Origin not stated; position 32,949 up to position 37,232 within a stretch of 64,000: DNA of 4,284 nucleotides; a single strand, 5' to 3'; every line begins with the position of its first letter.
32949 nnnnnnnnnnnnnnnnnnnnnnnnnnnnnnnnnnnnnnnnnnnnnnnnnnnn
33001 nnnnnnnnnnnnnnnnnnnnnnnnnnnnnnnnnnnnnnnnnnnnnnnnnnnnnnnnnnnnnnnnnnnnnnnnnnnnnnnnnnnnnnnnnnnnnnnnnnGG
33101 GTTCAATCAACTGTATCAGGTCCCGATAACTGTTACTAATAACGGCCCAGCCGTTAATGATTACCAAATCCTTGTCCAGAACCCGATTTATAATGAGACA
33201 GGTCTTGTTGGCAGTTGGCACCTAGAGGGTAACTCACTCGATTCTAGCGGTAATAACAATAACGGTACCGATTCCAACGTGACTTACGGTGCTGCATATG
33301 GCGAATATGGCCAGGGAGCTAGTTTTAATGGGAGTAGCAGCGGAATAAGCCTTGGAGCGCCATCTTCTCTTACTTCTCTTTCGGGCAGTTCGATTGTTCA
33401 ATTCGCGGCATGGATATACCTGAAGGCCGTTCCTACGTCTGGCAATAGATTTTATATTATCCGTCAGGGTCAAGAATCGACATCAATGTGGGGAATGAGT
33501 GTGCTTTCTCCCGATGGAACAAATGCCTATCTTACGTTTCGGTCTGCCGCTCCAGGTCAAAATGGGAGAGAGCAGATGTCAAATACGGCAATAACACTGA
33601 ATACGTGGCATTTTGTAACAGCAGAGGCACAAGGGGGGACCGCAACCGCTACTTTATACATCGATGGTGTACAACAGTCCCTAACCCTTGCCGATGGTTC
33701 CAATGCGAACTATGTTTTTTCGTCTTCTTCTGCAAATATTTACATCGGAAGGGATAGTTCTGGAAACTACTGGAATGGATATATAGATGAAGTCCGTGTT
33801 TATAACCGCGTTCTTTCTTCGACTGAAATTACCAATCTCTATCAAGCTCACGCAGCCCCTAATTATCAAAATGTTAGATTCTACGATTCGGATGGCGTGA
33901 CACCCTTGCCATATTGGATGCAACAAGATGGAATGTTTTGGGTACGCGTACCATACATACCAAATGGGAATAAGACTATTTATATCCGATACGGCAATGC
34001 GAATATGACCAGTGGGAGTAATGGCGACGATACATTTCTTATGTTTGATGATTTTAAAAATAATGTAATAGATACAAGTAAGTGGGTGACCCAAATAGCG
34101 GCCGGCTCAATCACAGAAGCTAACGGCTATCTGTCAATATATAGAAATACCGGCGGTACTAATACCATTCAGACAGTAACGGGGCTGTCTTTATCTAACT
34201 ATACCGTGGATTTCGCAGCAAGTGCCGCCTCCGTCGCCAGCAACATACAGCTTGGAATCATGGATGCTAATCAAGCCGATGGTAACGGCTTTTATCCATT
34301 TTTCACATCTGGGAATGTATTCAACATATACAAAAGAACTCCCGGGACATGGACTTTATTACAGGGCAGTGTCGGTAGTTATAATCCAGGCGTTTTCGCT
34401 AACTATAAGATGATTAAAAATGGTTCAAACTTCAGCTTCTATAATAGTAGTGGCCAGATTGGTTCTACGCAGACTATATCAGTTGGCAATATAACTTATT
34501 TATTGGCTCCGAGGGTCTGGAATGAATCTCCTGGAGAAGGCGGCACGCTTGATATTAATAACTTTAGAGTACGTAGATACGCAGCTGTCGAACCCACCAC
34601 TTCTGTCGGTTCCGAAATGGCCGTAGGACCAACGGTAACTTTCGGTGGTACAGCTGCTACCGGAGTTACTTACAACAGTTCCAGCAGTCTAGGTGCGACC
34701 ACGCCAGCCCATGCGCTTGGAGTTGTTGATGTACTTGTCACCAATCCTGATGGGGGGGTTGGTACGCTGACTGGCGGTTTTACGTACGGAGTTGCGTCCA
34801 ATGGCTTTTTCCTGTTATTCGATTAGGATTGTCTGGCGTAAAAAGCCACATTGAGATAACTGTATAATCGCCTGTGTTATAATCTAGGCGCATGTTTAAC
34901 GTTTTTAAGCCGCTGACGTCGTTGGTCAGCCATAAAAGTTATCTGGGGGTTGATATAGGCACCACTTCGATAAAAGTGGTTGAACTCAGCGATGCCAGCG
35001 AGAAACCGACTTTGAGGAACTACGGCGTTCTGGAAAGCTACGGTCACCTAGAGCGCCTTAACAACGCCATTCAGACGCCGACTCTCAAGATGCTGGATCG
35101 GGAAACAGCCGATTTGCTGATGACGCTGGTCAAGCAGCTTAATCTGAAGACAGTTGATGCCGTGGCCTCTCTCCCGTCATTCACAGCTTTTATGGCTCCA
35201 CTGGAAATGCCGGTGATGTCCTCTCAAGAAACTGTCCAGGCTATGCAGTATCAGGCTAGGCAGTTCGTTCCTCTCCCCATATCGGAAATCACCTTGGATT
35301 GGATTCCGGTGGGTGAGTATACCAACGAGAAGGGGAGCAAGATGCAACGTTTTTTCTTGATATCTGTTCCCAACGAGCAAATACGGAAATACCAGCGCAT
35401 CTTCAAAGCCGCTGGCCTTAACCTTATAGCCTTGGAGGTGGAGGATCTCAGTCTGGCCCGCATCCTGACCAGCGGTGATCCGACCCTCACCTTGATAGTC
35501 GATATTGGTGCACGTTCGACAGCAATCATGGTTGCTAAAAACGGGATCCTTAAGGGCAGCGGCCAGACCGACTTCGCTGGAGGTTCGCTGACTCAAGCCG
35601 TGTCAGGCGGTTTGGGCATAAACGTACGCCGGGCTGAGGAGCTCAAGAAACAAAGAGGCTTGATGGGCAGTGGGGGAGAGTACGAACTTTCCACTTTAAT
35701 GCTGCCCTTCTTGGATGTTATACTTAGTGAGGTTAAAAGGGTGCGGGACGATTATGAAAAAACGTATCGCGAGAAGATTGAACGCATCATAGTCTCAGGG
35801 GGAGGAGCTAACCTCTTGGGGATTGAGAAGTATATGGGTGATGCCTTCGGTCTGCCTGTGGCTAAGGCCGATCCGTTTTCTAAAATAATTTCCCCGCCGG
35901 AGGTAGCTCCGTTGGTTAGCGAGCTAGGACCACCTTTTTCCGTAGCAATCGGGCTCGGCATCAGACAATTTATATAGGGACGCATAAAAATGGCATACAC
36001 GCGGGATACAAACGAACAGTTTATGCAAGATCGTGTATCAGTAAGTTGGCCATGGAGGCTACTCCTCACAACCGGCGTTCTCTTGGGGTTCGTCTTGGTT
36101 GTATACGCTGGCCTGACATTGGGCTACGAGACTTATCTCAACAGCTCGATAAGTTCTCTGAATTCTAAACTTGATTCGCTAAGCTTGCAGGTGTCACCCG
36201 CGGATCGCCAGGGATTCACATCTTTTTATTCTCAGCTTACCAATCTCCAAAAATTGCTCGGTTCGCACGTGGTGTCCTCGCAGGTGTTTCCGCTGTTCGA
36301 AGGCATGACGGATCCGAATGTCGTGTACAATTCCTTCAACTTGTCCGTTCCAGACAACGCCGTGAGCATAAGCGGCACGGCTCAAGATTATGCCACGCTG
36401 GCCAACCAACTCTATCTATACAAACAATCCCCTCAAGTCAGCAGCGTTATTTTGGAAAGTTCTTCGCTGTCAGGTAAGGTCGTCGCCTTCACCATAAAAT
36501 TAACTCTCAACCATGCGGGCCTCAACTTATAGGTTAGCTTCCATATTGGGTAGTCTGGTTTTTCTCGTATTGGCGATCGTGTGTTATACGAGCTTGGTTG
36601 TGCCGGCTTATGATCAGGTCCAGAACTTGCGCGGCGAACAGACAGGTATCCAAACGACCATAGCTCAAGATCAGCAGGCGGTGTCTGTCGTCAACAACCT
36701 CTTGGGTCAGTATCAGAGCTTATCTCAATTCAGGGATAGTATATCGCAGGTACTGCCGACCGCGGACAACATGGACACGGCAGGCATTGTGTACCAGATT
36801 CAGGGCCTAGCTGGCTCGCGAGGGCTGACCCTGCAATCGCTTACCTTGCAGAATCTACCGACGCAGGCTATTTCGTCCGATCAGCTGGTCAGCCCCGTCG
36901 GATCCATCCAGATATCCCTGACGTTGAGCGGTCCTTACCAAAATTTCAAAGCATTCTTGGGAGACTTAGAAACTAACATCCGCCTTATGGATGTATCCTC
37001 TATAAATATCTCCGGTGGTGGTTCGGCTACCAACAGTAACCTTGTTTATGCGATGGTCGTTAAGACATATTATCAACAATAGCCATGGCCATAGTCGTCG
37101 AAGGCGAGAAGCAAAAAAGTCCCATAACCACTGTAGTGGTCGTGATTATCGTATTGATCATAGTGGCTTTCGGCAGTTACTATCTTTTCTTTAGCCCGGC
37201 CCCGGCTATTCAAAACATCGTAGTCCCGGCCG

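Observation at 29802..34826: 1,675-aa DUF2341/LamG modular giant protein embedded at the head of the type IV pilus locus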

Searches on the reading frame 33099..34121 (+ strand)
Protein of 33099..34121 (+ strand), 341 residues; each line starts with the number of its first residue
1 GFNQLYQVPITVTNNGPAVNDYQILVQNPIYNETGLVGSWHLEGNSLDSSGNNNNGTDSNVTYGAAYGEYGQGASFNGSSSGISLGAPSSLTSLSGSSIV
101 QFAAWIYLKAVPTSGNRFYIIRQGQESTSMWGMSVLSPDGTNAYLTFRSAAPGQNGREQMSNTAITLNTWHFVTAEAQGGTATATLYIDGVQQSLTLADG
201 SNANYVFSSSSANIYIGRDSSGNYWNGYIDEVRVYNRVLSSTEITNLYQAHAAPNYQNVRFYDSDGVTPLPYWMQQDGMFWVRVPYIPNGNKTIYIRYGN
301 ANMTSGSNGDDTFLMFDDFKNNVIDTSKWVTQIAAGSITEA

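Call 30: find_homologous_proteins(query=window:33099-34121:+, max_evalue=1e-8)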
Query window:33099-34121:+ (341 aa): 51 proteins with E <= 1e-8 among 2766 candidates.
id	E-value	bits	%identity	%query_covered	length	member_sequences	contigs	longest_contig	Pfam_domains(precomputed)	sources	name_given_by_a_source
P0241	5.2e-97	343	70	66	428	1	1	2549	PF13385.14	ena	-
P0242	5.9e-44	169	42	91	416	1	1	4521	PF13385.14,PF10102.15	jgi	-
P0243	1.1e-38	151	36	58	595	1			PF07953.21,PF13385.14,PF02973.23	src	-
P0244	8.8e-37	145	33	65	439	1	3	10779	PF13385.14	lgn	-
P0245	1.1e-36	145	32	69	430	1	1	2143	PF13385.14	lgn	-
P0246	1.7e-36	144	34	63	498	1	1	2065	PF22925.4,PF00354.25,PF13385.14,PF02973.23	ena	-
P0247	4.0e-36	143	37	68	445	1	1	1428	PF13385.14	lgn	-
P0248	1.3e-30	125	34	69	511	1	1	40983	PF13385.14,PF02973.23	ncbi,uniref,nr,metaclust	ncbi:MAG: hypothetical protein A3H71_01300 [Candidatus Sungbacteria bacterium RIFCSPLOWO2_02_FULL_48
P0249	3.2e-28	117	34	68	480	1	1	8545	PF07953.21,PF00354.25,PF13385.14,PF02973.23,PF02210.32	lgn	-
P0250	1.4e-25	108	52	23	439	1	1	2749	PF13385.14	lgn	-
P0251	2.1e-24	104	31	68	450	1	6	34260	PF13385.14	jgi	-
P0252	4.4e-24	103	37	65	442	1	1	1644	PF13385.14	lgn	-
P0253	5.2e-24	103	38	66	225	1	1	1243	PF07953.21,PF13385.14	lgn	-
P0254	1.8e-23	101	31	67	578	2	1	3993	PF13385.14,PF18962.8,PF02973.23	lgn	-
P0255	4.8e-23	100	32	67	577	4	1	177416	PF00354.25,PF13385.14,PF18962.8,PF02973.23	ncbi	-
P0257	1.1e-20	92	29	54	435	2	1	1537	PF13385.14,PF10102.15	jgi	jgi:hypothetical protein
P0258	9.2e-20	89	32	69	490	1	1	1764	PF07963.18,PF07953.21,PF13385.14,PF10102.15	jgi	-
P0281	2.1e-11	62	29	64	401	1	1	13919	PF13385.14,PF10102.15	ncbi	ncbi:MAG: DUF2341 domain-containing protein, partial [bacterium]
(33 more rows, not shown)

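Call 43: predict_structure(alignment_id=A2)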
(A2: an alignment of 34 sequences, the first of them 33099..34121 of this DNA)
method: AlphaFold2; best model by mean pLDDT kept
length: 341 residues; sequences in the alignment: 34
mean_pLDDT: 82.1   pTM: 0.75
mean pLDDT of the five models: 82.1, 82.0, 82.0, 81.0, 79.9
residues with pLDDT >= 90: 152; 70-90: 110; 50-70: 55; < 50: 24
segments of 3 or more residues with pLDDT < 50: 1-3, 303-312, 334-341
pLDDT, mean of each block of 10 residues (from residue 1): 61 93 79 80 91 93 94 95 91 70 96 93 77 92 90 77 97 91 93 93 80 90 94 91 83 64 90 75 93 82 47 55 64 43 35
secondary structure, 60 per line:
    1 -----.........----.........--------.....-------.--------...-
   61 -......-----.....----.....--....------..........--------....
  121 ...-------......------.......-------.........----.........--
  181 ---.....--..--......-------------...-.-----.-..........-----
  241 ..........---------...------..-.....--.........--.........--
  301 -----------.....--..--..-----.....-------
elements in order: E6-14 E19-27 E36-40 E57-59 E62-64 E73-77 E82-86 H89-92 E99-108 E117-123 E131-136 E143-149 E157-165 E170-178 E184-188 E195-200 E214-216 E226-235 H241-250 E260-262 E272-276 E279-287 E290-298 E312-316 E330-334

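Call 67: search_protein_representatives(protein=window:33099-34121:+)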
Query: 341 residues. Proteins with E-value up to 0.001 (for the whole library): 51879; up to 1e-10: 13423; up to 1e-30: 1190. The best 150 are listed.
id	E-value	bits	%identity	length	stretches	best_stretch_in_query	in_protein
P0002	1.5e-175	599.5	44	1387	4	1-341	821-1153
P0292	5.6e-131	453.0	38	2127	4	6-330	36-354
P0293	8.0e-129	445.9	38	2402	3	3-339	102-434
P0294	2.8e-122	424.4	37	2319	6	7-322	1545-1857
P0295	1.5e-120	418.8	35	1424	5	2-309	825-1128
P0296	6.3e-104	364.1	35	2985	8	33-253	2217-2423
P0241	1.7e-97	343.0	69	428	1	25-251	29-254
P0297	3.2e-96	338.8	37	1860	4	10-332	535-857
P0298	8.0e-96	337.4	37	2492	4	6-321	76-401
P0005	1.3e-93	330.2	34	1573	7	25-251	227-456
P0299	3.1e-90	319.1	38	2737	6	6-337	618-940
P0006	1.4e-88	313.6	32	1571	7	25-250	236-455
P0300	8.6e-87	307.8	28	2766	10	28-248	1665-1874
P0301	1.4e-86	307.0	34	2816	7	6-313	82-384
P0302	6.4e-85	301.6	31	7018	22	40-250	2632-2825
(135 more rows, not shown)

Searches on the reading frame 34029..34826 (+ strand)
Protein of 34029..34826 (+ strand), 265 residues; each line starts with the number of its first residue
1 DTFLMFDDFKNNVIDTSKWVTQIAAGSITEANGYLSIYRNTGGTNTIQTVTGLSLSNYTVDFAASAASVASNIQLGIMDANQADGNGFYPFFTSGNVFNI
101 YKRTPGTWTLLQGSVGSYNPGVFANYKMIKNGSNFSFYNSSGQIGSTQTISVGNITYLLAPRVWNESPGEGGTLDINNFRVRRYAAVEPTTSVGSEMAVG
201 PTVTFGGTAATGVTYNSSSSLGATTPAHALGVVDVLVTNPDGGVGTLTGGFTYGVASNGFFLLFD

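Call 56: search_protein_families(library=pfam, proteins=[window:34029-34826:+], max_evalue=1)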
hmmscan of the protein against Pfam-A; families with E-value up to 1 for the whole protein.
window:34029-34826:+ (265 aa): 3 families
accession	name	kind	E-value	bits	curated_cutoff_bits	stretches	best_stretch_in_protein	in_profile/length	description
PF01833.30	TIG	-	0.0006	20.2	20.9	1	195-253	24-84/84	IPT/TIG domain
PF10102.14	DUF2341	-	0.084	13.8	23.4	1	2-21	64-83/84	Domain of unknown function (DUF2341)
PF03718.19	Glyco_hydro_49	-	0.16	12.4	27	1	27-80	55-107/118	Glycosyl hydrolase family 49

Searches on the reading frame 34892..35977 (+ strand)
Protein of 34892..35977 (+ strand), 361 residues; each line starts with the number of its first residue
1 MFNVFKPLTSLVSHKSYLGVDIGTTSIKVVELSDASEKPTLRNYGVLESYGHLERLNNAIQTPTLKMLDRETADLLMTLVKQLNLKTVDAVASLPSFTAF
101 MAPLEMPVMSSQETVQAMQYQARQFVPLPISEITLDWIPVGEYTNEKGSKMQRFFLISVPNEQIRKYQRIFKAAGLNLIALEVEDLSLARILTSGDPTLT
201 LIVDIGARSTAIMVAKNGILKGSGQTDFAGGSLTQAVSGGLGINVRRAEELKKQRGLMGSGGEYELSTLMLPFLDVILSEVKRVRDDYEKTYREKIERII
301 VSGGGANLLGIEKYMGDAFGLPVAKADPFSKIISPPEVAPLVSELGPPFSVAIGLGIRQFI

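Call 6: search_protein_families(library=pfam, proteins=[window:34892-35977:+], max_evalue=0.01)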
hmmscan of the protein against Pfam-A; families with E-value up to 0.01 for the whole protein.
window:34892-35977:+ (361 aa): 5 families
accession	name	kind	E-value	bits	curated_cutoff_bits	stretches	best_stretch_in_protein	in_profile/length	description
PF11104.14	PilM_2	-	1.2e-32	113.6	27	1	19-360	1-340/340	Type IV pilus assembly protein PilM;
PF14450.12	FtsA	-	1.9e-12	48.1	31.8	1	202-339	2-123/127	Cell division protein FtsA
PF06723.19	MreB_Mbl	-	0.0017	17.7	27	0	298-327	276-305/327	MreB/Mbl protein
PF07318.18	DUF1464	-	0.0023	17.6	23.5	1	201-315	152-270/327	Protein of unknown function (DUF1464)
PF02782.22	FGGY_C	-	0.0031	17.8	27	1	276-328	130-182/198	FGGY family of carbohydrate kinases, C-terminal domain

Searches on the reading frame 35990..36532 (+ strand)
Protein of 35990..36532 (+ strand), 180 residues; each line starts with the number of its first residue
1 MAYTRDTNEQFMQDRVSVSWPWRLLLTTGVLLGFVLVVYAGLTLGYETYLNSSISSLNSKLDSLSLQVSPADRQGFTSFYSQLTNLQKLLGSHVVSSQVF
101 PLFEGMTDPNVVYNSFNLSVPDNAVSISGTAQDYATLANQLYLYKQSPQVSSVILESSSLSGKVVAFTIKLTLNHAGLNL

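Call 6: search_protein_families(library=pfam, proteins=[window:35990-36532:+], max_evalue=0.01)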
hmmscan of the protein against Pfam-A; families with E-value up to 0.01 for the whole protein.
window:35990-36532:+ (180 aa): 1 family
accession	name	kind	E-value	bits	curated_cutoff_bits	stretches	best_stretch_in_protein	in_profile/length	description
PF05137.18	PilN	-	3e-05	24.4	22.8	1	118-172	19-77/78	Fimbrial assembly protein (PilN)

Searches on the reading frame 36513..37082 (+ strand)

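Call 6: search_protein_families(library=pfam, proteins=[window:36513-37082:+], max_evalue=0.01)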
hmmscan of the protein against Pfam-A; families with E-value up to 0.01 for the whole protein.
window:36513-37082:+ (189 aa): 3 families
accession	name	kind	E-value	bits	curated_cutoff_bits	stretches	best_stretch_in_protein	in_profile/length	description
PF04350.18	PilO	-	3.9e-09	37.2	22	1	38-186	3-141/145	Pilus assembly protein, PilO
PF10741.14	T2SSM_b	-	0.00089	19.6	21.7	1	86-167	13-86/111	Type II secretion system (T2SS), protein M subtype b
PF04612.17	T2SSM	-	0.0021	18.7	27.8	1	11-82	18-88/160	Type II secretion system (T2SS), protein M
